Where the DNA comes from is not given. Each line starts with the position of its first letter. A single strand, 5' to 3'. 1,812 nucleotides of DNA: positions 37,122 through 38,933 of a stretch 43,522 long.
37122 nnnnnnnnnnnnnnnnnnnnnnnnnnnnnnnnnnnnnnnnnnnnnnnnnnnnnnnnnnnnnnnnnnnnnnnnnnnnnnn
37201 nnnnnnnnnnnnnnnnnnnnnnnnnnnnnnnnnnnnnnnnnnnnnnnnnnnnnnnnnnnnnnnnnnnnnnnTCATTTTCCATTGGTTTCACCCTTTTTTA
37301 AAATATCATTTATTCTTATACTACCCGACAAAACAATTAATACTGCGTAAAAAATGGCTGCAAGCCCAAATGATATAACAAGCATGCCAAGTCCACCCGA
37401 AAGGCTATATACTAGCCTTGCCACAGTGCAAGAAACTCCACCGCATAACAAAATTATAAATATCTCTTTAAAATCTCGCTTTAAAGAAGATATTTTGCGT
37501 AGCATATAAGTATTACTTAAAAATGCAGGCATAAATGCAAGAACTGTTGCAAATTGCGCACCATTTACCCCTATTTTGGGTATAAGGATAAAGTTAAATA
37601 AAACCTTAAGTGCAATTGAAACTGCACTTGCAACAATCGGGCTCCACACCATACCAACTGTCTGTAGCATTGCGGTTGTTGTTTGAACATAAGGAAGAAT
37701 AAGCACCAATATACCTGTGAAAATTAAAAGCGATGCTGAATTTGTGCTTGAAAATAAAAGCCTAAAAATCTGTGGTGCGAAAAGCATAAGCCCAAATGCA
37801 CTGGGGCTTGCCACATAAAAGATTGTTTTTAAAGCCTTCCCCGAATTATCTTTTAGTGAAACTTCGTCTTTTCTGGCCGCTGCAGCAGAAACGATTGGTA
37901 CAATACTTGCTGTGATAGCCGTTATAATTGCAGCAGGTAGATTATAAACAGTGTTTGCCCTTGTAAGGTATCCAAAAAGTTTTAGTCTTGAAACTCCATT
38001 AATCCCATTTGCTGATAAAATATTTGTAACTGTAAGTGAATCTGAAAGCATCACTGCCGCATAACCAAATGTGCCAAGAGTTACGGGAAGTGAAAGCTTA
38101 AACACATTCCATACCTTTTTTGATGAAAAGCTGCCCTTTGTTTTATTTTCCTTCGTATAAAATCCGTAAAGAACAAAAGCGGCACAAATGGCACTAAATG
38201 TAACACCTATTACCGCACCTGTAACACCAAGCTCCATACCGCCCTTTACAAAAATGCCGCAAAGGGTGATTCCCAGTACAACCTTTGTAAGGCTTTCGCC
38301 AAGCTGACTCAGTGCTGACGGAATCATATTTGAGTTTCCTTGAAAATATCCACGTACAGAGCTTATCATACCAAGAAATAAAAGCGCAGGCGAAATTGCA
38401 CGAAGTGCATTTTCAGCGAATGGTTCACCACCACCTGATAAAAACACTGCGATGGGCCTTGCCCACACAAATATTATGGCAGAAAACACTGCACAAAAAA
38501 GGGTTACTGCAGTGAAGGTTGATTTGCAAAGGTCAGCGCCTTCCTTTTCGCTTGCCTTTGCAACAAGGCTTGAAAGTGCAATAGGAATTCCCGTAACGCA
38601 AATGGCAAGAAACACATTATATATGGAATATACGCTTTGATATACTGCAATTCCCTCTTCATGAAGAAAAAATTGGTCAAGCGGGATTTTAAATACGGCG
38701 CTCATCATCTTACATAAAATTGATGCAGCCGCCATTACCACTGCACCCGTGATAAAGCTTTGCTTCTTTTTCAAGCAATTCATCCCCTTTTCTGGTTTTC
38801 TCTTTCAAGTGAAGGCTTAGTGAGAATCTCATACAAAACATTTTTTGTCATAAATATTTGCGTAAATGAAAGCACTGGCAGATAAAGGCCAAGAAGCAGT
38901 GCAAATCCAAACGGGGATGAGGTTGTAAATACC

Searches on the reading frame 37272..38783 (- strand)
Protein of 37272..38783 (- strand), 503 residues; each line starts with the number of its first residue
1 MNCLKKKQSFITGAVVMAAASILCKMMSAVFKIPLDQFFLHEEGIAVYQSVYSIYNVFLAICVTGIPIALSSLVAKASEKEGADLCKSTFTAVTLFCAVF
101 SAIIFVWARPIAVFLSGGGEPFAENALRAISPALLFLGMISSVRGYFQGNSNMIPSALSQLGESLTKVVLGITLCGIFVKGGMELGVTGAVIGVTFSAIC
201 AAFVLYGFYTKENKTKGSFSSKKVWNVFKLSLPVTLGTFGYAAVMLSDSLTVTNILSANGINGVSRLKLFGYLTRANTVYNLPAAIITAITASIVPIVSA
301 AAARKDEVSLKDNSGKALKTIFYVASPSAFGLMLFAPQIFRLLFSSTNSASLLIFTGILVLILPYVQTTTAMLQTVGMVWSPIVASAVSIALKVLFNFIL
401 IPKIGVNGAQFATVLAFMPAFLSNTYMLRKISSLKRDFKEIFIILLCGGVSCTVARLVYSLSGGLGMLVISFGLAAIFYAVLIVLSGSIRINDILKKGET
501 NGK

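Call 8: search_protein_families(library=pfam, proteins=[window:37272-38783:-], max_evalue=0.01)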
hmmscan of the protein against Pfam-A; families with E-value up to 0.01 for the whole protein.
window:37272-38783:- (503 aa): 3 families
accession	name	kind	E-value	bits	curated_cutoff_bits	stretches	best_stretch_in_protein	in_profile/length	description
PF01943.22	Polysacc_synt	-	1.3e-17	64.6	28.2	1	13-299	4-271/274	Polysaccharide biosynthesis protein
PF03023.19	MurJ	-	4.3e-16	59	27.4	1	76-436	46-405/451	Lipid II flippase MurJ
PF01554.23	MatE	-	1e-05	25.7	24.9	1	19-171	4-159/161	MatE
